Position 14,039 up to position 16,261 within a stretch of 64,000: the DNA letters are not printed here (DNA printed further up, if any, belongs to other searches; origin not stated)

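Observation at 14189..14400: Major capsid protein N-terminal region resembles the type-A leader and carries several L-x-E sites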

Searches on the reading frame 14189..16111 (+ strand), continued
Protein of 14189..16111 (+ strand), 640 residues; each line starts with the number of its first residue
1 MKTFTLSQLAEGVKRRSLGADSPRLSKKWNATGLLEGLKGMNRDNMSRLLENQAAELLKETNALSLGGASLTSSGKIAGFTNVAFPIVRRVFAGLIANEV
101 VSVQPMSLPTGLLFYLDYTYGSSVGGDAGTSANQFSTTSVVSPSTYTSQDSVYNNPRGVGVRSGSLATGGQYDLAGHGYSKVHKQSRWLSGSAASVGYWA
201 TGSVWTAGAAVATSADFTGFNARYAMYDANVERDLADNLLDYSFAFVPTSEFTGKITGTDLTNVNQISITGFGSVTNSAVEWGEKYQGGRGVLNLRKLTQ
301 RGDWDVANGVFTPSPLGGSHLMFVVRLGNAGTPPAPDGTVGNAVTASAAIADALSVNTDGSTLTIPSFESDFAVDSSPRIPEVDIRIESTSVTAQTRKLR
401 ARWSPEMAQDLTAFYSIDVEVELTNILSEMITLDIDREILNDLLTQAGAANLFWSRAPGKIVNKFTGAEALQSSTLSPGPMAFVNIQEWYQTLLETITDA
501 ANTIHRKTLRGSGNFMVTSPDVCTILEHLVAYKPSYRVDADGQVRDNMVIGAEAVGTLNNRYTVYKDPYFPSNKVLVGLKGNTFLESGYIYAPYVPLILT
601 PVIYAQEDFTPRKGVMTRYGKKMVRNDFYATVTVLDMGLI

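Call 20: search_solved_structures(query=window:14189-16111:+, show_alignments=3, max_evalue=0.001)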
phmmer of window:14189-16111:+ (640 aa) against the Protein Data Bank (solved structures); distinct sequences matched with E-value up to 0.001: 4.
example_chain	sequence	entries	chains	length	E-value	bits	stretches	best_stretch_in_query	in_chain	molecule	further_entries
8t9r_A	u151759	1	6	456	2.1e-28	102.2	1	351-621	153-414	Mature major capsid protein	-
8gmo_0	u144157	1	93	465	2.3e-28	102.1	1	351-621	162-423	Mature major capsid protein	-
6uzc_a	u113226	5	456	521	3.2e-28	101.6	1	351-621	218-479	Major capsid protein | gp23, major capsid protein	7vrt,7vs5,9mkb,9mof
5vf3_A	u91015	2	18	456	7.9e-28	100.3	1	351-621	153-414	Major capsid protein | Mature major capsid protein gp23*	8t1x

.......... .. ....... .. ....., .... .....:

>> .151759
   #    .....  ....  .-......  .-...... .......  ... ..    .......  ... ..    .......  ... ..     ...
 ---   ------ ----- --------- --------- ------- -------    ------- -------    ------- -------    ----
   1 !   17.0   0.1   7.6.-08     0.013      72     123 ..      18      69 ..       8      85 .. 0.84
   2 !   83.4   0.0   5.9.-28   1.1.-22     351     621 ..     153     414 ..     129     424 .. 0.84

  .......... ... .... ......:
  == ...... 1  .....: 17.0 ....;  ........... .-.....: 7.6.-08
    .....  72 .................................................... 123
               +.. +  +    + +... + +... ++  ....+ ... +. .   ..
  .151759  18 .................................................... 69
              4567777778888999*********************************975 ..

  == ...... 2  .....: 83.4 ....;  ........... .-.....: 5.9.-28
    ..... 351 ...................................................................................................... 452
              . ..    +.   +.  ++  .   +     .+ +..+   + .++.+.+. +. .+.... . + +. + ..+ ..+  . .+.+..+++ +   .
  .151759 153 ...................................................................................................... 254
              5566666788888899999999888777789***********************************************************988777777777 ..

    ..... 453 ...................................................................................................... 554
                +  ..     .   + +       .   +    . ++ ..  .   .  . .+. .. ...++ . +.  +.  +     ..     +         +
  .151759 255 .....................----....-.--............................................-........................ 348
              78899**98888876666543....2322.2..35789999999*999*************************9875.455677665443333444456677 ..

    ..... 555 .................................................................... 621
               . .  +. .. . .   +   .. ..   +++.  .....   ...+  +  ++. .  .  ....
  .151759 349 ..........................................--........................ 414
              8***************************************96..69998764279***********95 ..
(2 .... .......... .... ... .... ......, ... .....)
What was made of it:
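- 14189..16111 (+): Major capsid protein gene (640 aa, Gp23 family). T4 gp23 PDB chains E about 2e-28 (call 20).
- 14189..14368 (+): Predicted propeptide, residues 1-60. AlphaFold2 predicts three helices (6-17, 22-30, 41-62), but the model is low quality. The mature T4 chain in the PDB is 456 aa, which is 521 minus 65 (call 20).
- On Gp23-family major capsid protein with T4-type propeptide: phmmer E 2e-28 to 8t9r/8gmo/6uzc/5vf3, in two aligned stretches (72-123 and 351-621) (call 20).
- The PDB 'mature' chain is 456 aa, which is 521 minus 65 (call 20). The conserved block that follows E60 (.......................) runs straight into the region that aligns to the ordered N-terminal part of mature T4 gp23 (call 20).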

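Call 33: find_encoding_contigs(protein=P0033, flank=10000, max_places=1)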
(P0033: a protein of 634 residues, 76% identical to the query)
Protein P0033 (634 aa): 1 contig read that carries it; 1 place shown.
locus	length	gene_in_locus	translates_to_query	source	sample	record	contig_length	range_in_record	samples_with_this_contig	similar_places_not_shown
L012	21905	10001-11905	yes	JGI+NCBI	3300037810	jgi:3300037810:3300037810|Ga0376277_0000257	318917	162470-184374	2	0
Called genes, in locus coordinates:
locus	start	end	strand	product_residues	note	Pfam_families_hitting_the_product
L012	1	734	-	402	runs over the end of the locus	-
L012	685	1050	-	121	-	-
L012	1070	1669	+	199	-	PF08218:Citrate_ly_lig (weak)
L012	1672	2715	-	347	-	-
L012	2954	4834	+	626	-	PF07230:Portal_T4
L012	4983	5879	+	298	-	-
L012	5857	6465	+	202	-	PF03420:Peptidase_S77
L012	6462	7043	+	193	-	-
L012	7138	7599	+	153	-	-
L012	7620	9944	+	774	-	-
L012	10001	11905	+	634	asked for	PF07068:Gp23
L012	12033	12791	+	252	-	-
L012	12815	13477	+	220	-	-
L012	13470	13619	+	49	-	-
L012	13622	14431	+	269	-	PF04446:Thg1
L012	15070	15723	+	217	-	PF00092:VWA (weak)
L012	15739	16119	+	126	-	-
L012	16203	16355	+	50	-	-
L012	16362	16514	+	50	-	-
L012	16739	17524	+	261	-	-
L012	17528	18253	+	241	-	-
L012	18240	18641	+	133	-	-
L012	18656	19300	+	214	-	PF09414:RNA_ligase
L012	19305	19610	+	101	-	-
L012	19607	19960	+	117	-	-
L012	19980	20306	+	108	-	-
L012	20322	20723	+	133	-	PF02643:DUF192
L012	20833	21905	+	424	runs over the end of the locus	PF26809:Phage_T4_gp13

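Call 34: find_encoding_contigs(protein=P0108, flank=10000, max_places=1)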
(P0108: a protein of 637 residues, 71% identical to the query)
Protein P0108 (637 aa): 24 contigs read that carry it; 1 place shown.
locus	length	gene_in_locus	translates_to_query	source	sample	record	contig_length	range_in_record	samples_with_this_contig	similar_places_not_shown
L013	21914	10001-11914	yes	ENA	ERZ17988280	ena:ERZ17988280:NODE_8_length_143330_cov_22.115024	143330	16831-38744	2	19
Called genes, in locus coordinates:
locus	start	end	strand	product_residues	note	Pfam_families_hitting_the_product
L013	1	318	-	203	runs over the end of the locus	-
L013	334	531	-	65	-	-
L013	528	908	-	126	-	-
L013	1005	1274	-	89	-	-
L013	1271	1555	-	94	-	-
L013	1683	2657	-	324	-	-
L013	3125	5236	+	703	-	PF07230:Portal_T4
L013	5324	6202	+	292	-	-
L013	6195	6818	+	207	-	PF03420:Peptidase_S77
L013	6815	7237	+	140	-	-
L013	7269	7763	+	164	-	-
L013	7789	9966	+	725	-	-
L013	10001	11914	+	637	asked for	PF07068:Gp23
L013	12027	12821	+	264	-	-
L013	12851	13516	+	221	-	-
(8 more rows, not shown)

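Call 35: find_encoding_contigs(protein=P0043, flank=10000, max_places=1)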
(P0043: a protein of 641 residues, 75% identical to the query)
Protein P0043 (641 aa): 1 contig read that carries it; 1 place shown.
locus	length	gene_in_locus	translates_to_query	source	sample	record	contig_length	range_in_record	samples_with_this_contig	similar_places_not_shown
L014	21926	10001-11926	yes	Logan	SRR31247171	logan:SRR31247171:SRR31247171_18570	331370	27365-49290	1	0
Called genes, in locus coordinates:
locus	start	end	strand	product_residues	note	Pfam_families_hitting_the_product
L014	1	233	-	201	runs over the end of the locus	-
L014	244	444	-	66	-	-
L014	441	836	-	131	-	-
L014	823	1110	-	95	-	-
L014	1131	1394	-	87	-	PF10073:GapR_DNA-bd (weak)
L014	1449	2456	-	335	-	-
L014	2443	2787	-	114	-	-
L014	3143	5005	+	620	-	PF07230:Portal_T4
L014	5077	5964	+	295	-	-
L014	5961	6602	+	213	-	PF03420:Peptidase_S77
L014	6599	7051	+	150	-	-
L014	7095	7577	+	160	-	-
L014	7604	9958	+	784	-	-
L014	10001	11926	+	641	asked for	PF07068:Gp23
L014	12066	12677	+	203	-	-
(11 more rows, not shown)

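Call 37: find_homologous_proteins(query=L012:5857-6465:+, max_evalue=1e-10)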
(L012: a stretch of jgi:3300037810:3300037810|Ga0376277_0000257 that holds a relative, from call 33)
Query L012:5857-6465:+ (202 aa): 6140 proteins with E <= 1e-10 among 6285 candidates; the best 120 are listed.
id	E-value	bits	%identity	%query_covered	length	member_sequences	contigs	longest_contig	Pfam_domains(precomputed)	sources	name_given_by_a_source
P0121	2.6e-128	443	100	100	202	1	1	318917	PF03420.19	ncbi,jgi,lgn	ncbi:MAG: primosomal protein [Candidatus Paceibacterota bacterium]|jgi:hypothetical protein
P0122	1.5e-125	434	99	100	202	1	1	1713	PF03420.19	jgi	-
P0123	8.7e-124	429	96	100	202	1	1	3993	PF03420.19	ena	-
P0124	7.2e-111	386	84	100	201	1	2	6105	PF03420.19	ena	-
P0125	7.3e-111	386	84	100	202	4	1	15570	PF03420.19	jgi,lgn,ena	-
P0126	3.3e-110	384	84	100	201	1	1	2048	PF03420.19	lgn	-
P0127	4.5e-110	384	84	100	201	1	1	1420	PF03420.19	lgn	-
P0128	4.6e-110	384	84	100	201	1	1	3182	PF03420.19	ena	-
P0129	9.5e-110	383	83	100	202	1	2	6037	PF03420.19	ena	-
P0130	1.6e-109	382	86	99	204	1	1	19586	PF03420.19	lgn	-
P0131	2.2e-109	382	83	100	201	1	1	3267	PF03420.19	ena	-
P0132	2.4e-109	381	84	100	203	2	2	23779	PF03420.19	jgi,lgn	-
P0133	2.9e-109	381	83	100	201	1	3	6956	PF03420.19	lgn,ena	-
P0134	3.2e-109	381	83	100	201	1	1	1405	PF03420.19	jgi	jgi:hypothetical protein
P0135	4.0e-109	381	83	100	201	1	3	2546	PF03420.19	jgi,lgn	-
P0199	3.6e-81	290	64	98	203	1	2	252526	PF03420.19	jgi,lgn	-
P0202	4.4e-78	279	63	98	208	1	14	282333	PF03420.19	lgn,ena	-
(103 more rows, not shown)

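Call 38: find_encoding_contigs(protein=P0202, flank=10000, max_places=8)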
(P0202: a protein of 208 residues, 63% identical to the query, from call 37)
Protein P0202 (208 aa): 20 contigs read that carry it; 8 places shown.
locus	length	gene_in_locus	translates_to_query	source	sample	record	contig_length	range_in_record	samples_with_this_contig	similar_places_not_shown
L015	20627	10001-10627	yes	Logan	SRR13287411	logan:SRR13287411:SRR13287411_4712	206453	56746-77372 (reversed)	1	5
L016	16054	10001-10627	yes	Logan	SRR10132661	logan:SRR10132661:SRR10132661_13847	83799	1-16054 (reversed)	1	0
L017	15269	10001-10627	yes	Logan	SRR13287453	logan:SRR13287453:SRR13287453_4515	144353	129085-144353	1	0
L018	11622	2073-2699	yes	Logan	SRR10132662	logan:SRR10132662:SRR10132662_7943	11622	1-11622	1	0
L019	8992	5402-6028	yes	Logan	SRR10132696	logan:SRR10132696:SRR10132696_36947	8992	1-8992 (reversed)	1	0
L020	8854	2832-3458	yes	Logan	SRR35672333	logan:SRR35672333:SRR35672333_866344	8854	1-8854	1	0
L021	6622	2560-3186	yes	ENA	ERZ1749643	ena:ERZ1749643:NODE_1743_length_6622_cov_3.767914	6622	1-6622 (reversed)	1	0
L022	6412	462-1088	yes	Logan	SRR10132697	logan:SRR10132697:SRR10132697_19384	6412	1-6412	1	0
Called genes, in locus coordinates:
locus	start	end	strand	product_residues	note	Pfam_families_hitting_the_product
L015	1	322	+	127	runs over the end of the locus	-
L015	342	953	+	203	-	-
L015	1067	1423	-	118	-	-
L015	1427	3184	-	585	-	PF00118:Cpn60_TCP1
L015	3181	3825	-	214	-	-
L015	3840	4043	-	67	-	-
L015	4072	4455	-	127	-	-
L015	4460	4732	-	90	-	-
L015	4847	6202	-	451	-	-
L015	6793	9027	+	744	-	PF07230:Portal_T4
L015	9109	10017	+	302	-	-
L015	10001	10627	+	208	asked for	PF03420:Peptidase_S77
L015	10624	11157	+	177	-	-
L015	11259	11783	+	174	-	-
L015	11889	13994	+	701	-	-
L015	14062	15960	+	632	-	PF07068:Gp23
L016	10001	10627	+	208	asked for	PF03420:Peptidase_S77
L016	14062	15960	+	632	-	PF07068:Gp23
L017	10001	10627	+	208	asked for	PF03420:Peptidase_S77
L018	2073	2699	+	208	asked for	PF03420:Peptidase_S77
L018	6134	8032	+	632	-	PF07068:Gp23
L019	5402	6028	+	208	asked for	PF03420:Peptidase_S77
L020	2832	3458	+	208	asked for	PF03420:Peptidase_S77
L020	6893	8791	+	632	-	PF07068:Gp23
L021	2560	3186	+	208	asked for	PF03420:Peptidase_S77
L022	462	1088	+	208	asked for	PF03420:Peptidase_S77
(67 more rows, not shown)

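Call 39: find_encoding_contigs(protein=P0199, flank=10000, max_places=3)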
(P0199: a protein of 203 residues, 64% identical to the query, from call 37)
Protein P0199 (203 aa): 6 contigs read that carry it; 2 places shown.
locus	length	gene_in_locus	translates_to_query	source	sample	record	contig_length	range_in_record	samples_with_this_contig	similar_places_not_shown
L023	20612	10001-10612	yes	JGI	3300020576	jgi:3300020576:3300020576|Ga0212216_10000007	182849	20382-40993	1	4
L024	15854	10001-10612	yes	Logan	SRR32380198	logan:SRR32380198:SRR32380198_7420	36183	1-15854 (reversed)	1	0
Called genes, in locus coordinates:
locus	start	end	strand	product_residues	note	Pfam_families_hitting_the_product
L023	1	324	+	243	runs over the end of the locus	-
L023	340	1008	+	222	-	-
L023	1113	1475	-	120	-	-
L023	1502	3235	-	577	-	PF00118:Cpn60_TCP1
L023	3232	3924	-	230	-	-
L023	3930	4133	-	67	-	-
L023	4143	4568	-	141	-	-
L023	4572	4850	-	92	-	-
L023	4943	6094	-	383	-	-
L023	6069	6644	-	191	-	-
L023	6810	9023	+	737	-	PF07230:Portal_T4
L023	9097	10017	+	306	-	-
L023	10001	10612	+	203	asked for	PF03420:Peptidase_S77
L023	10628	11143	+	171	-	-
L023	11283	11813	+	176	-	-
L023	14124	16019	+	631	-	PF07068:Gp23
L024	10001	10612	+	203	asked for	PF03420:Peptidase_S77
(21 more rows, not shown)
